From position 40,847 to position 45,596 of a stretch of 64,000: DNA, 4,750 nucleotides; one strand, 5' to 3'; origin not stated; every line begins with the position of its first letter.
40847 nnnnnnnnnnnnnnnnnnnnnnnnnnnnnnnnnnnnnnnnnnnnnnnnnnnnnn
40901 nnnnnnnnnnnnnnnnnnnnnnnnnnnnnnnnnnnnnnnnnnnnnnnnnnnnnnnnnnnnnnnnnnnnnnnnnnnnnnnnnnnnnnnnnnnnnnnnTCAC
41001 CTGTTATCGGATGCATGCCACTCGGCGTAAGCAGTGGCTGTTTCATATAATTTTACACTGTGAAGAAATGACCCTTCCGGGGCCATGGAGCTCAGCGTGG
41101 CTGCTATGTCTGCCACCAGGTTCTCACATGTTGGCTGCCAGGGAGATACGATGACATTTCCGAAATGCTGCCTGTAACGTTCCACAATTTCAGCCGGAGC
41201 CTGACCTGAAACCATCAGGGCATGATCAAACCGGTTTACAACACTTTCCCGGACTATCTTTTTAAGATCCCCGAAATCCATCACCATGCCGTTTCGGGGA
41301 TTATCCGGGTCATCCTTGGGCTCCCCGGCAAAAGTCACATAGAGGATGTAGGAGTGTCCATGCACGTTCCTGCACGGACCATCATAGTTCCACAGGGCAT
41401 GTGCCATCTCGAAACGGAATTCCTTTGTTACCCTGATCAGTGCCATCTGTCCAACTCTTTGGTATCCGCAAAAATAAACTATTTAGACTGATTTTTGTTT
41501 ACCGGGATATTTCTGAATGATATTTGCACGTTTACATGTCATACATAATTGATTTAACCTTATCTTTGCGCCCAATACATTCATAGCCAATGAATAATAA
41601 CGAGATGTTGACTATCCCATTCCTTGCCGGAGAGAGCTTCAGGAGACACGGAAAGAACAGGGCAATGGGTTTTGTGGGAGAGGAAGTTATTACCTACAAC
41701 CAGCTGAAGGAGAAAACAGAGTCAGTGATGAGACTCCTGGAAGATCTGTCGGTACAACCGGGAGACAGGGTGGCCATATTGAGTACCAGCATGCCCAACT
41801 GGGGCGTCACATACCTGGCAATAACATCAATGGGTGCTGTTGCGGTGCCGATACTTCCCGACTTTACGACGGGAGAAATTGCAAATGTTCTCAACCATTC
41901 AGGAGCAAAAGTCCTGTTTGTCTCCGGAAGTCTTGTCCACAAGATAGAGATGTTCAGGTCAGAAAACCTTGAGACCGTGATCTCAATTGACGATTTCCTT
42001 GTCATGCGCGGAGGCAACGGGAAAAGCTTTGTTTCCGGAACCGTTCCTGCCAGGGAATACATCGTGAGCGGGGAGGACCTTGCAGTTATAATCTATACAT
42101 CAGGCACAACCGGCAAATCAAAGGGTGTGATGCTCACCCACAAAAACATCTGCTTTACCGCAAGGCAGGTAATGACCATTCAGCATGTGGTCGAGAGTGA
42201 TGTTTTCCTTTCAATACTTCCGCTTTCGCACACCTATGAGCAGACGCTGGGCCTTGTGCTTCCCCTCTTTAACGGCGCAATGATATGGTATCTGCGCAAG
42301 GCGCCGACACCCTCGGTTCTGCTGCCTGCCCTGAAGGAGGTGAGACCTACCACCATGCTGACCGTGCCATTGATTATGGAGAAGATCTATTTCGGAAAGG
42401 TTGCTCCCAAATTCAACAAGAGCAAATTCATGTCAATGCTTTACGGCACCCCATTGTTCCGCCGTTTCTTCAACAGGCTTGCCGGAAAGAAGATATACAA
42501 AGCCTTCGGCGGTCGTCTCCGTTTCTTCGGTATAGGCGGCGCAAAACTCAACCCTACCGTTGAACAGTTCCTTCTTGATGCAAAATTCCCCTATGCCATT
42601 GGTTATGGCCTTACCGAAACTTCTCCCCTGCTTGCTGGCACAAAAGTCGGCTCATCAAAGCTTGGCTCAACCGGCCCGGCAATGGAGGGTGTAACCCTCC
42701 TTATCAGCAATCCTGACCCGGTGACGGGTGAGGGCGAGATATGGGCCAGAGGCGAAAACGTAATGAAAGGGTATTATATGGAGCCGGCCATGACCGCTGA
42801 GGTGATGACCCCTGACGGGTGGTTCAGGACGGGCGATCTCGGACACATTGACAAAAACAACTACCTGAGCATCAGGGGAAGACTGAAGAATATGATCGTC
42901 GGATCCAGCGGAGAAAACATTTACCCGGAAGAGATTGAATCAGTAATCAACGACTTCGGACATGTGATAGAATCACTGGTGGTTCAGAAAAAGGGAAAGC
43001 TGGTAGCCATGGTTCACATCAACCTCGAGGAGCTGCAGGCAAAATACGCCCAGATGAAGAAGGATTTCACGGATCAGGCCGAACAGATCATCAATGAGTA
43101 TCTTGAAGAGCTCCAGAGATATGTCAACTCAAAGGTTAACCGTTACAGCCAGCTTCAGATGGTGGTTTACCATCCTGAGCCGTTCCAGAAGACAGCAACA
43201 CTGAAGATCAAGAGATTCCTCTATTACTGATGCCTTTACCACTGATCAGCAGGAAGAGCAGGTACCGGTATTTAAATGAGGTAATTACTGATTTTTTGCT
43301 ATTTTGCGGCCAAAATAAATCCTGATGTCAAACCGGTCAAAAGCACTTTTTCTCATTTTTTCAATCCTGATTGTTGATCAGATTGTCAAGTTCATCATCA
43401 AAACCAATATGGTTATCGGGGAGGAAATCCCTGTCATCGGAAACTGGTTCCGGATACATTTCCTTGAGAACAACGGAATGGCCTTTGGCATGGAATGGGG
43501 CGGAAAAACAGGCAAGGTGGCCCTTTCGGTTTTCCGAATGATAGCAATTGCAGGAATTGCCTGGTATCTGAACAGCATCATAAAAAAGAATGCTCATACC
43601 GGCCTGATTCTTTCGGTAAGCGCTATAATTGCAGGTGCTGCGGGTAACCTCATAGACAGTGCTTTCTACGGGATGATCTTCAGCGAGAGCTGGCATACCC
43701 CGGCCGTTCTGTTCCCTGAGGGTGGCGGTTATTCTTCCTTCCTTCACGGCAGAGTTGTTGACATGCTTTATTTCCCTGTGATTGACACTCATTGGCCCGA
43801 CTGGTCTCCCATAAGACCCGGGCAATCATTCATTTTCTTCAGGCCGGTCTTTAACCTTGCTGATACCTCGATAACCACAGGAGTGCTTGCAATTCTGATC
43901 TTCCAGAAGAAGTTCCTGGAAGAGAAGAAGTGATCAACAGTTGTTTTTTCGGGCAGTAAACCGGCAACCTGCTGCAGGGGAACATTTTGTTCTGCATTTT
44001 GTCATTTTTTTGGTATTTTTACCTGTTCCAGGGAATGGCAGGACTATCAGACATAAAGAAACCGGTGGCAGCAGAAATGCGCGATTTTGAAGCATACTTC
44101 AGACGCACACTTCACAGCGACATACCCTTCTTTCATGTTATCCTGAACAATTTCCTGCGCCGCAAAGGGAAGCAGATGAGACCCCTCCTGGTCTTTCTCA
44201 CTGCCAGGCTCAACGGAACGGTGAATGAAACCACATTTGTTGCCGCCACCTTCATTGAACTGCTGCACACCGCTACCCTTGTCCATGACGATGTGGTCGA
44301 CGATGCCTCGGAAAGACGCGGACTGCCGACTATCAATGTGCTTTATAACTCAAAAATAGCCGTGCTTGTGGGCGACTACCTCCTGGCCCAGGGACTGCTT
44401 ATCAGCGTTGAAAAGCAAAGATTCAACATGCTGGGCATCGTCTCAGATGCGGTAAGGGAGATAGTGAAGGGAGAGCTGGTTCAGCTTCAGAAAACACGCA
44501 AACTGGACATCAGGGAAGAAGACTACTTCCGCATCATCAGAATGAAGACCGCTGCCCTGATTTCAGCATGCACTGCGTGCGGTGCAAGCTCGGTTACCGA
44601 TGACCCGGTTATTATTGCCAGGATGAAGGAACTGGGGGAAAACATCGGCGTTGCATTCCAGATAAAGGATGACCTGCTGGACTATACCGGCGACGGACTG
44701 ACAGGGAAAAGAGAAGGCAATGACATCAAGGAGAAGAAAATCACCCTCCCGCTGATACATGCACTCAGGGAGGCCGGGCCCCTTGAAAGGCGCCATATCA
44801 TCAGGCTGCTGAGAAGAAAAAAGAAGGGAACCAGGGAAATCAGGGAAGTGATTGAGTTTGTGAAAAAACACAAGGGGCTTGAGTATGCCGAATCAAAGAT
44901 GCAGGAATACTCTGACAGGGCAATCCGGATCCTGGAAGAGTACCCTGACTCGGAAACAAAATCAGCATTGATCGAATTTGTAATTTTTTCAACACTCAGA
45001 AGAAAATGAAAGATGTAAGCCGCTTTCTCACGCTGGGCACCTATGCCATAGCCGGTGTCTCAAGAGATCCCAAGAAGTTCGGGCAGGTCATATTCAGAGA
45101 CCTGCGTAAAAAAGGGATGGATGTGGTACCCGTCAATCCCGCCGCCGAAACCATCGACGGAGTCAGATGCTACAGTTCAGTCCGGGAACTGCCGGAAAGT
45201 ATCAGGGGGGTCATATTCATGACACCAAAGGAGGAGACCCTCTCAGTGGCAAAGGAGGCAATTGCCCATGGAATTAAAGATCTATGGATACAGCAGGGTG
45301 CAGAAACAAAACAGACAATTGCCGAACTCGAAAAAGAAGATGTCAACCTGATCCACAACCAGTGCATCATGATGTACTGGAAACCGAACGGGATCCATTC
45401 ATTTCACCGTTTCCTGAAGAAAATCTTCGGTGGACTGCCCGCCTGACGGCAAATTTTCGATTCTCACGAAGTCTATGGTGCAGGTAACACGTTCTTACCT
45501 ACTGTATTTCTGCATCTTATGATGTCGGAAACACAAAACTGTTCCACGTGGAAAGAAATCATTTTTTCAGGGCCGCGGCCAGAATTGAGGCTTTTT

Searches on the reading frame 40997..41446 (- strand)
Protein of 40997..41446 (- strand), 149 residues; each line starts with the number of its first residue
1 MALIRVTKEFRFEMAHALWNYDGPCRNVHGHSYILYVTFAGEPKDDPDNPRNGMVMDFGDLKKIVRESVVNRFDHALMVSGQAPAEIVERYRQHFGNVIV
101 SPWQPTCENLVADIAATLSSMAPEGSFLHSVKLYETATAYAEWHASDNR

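Call 28: search_protein_families(library=pfam, max_evalue=0.000001, proteins=[window:40997-41446:-])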
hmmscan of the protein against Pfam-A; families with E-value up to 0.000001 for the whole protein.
window:40997-41446:- (149 aa): 1 family
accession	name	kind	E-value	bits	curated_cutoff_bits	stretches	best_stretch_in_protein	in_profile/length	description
PF01242.24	PTPS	-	2.3e-30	105.5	22.4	1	6-143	2-118/121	6-pyruvoyl tetrahydropterin synthase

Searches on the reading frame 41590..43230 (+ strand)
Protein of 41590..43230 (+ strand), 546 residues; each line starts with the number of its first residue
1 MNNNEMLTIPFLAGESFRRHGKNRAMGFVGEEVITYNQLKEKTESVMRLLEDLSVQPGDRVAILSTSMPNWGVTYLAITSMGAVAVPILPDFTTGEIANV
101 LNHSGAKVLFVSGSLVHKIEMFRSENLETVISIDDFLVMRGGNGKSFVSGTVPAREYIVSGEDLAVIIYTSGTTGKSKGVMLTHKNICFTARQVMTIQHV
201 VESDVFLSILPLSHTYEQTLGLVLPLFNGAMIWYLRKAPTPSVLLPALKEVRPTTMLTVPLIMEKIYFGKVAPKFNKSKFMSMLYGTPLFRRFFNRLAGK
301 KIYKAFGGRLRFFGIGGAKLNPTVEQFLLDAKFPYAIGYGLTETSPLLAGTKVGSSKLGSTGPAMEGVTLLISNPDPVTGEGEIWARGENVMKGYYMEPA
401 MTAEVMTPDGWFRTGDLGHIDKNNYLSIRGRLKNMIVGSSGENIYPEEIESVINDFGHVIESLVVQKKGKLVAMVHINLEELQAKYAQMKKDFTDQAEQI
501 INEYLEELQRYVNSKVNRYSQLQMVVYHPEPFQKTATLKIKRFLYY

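Call 24: search_protein_families(library=pfam, max_evalue=0.00001, proteins=[window:41590-43230:+])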
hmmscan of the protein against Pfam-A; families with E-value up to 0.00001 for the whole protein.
window:41590-43230:+ (546 aa): 1 family
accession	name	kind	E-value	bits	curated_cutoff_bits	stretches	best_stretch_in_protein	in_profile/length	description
PF00501.34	AMP-binding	-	3.1e-76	257.1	29.9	1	18-396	6-384/384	AMP-binding enzyme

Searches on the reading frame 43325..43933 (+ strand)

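Call 24: search_protein_families(library=pfam, max_evalue=0.00001, proteins=[window:43325-43933:+])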
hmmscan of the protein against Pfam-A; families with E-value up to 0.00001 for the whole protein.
window:43325-43933:+ (202 aa): 1 family
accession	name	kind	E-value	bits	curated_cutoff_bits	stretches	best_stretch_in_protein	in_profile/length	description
PF01252.23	Peptidase_A8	-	6.2e-34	117.7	25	1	11-192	2-138/142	Signal peptidase (SPase) II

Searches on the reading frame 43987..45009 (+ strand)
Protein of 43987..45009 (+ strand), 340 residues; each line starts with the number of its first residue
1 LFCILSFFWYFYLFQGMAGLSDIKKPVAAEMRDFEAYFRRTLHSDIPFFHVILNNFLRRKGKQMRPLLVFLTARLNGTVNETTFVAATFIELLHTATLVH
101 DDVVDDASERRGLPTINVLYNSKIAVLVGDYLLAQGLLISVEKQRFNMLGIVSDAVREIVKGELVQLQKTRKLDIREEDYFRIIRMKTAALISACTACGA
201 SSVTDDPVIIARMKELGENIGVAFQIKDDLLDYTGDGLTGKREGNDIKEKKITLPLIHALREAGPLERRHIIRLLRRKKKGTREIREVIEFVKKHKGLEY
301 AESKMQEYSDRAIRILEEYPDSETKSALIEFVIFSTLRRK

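Call 7: search_protein_families(library=ncbifam, proteins=[window:43987-45009:+])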
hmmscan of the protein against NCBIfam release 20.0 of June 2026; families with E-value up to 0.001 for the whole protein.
window:43987-45009:+ (340 aa): 16 families
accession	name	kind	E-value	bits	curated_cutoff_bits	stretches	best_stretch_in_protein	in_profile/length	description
NF040698.1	IdsA_Meth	equivalog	1.7e-59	201.6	468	1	59-334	40-322/328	short chain isoprenyl diphosphate synthase IdsA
NF008140.0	PRK10888.1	equivalog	6.3e-58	196.6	412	1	20-335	3-318/323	octaprenyl diphosphate synthase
TIGR02748.1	GerC3_HepT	equivalog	1.1e-56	192.3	456.55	1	23-334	5-313/319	heptaprenyl diphosphate synthase component II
NF041169.1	f2_encap_cargo4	exception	1.9e-53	181.9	450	1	59-337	48-331/334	family 2 encapsulin nanocompartment cargo protein polyprenyl transferase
NF041003.1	GGPP_syn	equivalog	3.7e-52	177.4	500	1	39-340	18-326/326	geranylgeranyl diphosphate synthase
TIGR02749.1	prenyl_cyano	equivalog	6.4e-52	176.6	383.2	1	21-336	4-318/322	solanesyl diphosphate synthase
NF045628.1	HxpDPsynlarge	equivalog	1.4e-50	172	500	1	35-331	9-302/311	hexaprenyl-diphosphate synthase large subunit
NF042417.1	NPPPS_Mycobact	equivalog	2.7e-49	168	600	1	54-338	49-333/335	nonaprenyl/(2E,6E)-farnesyl/geranylgeranyl diphosphat synthase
NF045549.1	GGPPsyn_IdsB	equivalog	1.9e-39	135.7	475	1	60-333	64-342/346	geranylgeranyl diphosphate synthase IdsB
NF045485.1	FPPsyn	subfamily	6.2e-35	120.7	275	1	59-291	35-282/288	farnesyl diphosphate synthase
NF045685.1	GGPPSynCrtE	equivalog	3.1e-31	108.5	460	1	59-263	40-256/293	geranylgeranyl diphosphate synthase CrtE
NF040789.2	gerfarn_diphsyn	equivalog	2.1e-30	106.1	560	1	84-331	85-336/345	geranylfarnesyl diphosphate synthase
NF040627.1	GFPS_Meth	equivalog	1e-26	94.1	600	1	57-235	36-212/285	geranylfarnesyl diphosphate synthase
NF007877.0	PRK10581.1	equivalog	1.6e-26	93.1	321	1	61-263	44-259/299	(2E,6E)-farnesyl diphosphate synthase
NF042416.1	GFPPS_Mycobact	equivalog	6.9e-26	91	600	1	51-331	32-341/350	bifunctional (2E,6E)-farnesyl/geranyl diphosphate synthase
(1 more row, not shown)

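Call 8: search_protein_families(library=pfam, proteins=[window:43987-45009:+])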
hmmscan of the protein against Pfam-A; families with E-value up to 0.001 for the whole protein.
window:43987-45009:+ (340 aa): 1 family
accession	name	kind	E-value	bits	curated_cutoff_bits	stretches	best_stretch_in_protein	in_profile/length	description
PF00348.22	polyprenyl_synt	-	5.2e-63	213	27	1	52-290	7-249/251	Polyprenyl synthetase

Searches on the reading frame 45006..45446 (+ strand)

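Call 7: search_protein_families(library=ncbifam, proteins=[window:45006-45446:+])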
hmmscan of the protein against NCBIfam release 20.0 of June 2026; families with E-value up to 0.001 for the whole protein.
window:45006-45446:+ (146 aa): 4 families
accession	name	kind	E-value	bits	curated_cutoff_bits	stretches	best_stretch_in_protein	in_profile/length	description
TIGR02717.1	AcCoA-syn-alpha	equivalog_domain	2.5e-15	56.1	567.15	1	12-95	9-94/447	acetate--CoA ligase alpha subunit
NF045494.1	AcCoALig_Archglob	equivalog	1.5e-14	53.4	1200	1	2-122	216-340/665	acetate--CoA ligase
NF045492.1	HydPropCoALig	equivalog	4.5e-09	35.2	1300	1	3-128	247-384/700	3-hydroxypropionate--CoA ligase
NF045493.1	HydDutCoALig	equivalog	4.7e-06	25.5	1300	1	5-111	4-113/698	4-hydroxybutyrate--CoA ligase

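Call 8: search_protein_families(library=pfam, proteins=[window:45006-45446:+])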
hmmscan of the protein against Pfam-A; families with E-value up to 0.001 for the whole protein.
window:45006-45446:+ (146 aa): 2 families
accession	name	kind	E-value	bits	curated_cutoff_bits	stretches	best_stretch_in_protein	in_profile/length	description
PF13380.12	CoA_binding_2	-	2.4e-29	102.6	22.8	1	12-124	2-114/116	CoA binding domain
PF02629.25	CoA_binding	-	1.2e-09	39.3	22.3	1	14-95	7-93/97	CoA binding domain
